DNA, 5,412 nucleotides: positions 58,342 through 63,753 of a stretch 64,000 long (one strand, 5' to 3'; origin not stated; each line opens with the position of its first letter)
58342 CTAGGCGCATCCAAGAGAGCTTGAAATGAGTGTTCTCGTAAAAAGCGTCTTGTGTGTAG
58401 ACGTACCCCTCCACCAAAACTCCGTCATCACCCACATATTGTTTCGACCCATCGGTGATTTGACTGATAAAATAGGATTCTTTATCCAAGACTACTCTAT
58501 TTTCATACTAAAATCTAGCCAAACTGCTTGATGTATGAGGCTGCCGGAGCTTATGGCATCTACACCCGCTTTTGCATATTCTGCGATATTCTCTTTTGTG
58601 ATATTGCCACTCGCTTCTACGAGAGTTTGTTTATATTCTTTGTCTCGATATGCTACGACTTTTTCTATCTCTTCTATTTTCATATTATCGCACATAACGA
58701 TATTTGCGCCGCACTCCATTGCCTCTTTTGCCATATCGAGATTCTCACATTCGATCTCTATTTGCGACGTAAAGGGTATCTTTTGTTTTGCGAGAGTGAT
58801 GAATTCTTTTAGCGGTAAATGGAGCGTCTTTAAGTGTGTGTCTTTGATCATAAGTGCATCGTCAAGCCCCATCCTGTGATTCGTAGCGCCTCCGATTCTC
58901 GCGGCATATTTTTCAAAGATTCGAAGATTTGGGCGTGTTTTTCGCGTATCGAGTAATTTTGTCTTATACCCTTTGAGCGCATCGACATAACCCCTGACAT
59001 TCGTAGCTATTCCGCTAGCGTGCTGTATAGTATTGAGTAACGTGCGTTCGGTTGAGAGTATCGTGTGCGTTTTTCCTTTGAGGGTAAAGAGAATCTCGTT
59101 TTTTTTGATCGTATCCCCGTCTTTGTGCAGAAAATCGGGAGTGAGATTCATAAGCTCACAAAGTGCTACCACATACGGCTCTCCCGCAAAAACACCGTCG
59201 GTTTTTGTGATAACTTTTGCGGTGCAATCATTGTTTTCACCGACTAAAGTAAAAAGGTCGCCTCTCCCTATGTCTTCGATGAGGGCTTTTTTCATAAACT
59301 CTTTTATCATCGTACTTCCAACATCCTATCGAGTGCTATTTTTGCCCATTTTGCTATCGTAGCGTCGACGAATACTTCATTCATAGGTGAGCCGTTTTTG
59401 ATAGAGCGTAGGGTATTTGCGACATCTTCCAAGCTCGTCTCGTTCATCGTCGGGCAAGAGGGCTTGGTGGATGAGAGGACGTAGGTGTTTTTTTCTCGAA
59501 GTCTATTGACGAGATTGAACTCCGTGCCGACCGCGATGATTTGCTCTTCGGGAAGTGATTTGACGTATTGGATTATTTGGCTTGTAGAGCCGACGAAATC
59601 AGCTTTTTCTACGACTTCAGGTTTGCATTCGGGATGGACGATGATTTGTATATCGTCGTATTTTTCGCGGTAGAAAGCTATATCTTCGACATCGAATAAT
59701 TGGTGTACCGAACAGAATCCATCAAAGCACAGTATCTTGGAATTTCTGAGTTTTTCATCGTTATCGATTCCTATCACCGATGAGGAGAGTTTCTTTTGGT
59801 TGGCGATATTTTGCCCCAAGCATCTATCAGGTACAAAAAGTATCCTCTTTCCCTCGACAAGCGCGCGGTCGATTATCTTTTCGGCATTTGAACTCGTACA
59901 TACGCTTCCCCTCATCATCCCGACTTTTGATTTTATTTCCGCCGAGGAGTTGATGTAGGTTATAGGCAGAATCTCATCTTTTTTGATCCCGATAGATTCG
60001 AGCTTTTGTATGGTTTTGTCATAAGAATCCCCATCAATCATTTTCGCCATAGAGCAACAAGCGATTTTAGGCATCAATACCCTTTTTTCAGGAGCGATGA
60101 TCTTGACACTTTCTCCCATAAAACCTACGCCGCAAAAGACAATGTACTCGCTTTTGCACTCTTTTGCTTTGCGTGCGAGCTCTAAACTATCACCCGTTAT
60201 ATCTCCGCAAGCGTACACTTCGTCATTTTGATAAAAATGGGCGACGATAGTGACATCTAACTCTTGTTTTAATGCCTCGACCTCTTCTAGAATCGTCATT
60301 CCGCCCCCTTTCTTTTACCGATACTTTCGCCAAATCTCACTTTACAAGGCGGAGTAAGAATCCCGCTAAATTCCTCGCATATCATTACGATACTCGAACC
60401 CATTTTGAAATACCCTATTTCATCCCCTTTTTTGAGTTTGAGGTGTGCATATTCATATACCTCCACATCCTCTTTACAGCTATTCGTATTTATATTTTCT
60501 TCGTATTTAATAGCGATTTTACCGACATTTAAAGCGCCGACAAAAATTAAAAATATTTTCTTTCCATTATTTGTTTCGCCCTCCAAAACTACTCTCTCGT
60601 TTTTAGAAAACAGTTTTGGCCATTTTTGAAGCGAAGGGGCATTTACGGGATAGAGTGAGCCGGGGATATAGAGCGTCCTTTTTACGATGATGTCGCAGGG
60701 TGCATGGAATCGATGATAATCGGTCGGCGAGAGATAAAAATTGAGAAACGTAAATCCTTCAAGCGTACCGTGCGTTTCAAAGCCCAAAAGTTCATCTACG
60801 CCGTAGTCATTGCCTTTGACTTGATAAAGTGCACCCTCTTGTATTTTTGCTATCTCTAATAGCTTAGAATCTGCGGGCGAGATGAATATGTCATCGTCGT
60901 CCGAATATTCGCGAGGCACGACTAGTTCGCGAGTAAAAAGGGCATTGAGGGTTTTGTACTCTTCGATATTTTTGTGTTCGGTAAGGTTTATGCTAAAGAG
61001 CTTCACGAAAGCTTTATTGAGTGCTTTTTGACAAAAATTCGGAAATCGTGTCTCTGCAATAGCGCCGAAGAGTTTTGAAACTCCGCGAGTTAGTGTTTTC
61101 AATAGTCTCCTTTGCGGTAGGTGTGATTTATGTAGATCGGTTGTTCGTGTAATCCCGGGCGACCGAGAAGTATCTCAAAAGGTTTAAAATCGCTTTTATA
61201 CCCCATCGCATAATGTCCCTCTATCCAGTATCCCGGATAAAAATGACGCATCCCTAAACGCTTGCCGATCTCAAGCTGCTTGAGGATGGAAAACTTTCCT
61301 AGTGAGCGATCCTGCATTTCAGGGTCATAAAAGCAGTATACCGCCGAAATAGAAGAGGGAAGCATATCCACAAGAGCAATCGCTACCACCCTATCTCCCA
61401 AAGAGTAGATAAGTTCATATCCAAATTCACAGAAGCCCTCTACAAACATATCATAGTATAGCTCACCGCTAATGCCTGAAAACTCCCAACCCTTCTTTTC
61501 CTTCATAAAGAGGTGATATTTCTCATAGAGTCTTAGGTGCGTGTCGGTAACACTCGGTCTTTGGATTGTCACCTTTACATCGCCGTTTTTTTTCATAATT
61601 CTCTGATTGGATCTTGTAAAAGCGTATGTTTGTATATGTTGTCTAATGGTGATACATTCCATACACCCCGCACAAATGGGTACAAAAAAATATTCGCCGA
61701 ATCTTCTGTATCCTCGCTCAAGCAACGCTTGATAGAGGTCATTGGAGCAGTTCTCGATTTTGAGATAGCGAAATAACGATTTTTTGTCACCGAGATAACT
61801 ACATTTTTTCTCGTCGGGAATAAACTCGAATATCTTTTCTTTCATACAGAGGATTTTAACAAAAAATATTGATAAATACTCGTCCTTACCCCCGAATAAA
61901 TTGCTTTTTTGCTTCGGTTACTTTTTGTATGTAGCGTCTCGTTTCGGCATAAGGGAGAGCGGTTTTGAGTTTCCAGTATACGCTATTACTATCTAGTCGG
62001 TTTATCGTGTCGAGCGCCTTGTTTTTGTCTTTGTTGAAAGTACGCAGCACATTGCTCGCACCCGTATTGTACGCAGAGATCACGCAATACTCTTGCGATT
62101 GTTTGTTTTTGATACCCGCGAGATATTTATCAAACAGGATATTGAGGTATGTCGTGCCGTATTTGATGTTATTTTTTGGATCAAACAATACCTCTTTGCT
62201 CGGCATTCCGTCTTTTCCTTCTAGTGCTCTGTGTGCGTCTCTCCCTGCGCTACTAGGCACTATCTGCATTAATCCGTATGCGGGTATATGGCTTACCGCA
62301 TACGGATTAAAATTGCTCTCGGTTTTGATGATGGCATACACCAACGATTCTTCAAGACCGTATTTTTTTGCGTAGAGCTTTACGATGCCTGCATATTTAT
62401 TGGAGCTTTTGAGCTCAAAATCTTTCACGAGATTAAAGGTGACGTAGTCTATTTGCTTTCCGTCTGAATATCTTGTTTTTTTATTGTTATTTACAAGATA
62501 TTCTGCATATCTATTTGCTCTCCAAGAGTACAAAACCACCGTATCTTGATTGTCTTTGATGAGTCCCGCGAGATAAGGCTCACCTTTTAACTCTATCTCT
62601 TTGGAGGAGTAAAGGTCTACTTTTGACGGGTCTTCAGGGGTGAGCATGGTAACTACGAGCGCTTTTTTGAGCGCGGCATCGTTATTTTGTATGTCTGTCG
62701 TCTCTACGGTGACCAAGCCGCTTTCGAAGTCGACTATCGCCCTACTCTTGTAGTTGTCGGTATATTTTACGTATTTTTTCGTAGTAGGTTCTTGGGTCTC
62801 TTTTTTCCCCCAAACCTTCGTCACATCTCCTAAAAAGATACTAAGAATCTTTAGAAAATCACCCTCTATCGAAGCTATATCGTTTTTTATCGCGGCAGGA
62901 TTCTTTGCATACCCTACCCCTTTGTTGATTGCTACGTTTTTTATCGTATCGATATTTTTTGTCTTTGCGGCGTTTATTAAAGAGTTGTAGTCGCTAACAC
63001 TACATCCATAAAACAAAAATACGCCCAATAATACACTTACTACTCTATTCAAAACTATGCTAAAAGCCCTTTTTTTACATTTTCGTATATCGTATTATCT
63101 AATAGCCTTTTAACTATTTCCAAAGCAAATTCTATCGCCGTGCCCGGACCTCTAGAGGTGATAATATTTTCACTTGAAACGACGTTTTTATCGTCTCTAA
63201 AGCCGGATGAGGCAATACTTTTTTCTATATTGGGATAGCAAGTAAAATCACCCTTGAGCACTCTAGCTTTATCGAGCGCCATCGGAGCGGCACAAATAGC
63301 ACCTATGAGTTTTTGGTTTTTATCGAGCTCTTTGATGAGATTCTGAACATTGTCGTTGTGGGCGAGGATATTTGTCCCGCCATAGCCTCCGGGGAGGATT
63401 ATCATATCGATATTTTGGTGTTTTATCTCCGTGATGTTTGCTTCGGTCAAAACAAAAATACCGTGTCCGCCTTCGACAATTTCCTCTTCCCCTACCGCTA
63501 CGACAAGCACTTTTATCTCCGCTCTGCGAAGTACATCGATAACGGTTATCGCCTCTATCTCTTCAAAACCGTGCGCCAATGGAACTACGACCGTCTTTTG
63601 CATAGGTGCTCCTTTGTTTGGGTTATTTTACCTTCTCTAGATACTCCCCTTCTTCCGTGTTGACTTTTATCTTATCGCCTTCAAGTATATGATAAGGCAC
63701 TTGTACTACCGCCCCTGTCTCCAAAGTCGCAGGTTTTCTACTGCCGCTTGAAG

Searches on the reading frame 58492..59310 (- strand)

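Call 38: search_protein_families(library=pfam, proteins=[window:58492-59310:-])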
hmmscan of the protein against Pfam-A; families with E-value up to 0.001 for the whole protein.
window:58492-59310:- (272 aa): 3 families
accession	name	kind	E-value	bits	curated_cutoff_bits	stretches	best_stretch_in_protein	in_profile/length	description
PF01729.25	QRPTase_C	-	5.2e-60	202.5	23.1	1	101-270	1-169/169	Quinolinate phosphoribosyl transferase, C-terminal domain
PF02749.22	QRPTase_N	-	9.1e-17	61.5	27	1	23-99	7-82/82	Quinolinate phosphoribosyl transferase, N-terminal domain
PF00834.25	Ribul_P_3_epim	-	0.00089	19.2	21.1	0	212-259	150-197/198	Ribulose-phosphate 3 epimerase family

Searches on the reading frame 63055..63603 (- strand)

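Call 38: search_protein_families(library=pfam, proteins=[window:63055-63603:-])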
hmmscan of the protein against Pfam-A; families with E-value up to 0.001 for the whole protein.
window:63055-63603:- (182 aa): 1 family
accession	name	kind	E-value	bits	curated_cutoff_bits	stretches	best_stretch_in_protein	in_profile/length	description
PF01965.30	DJ-1_PfpI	-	2.2e-40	138.6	26.6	1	3-165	1-164/165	DJ-1/PfpI family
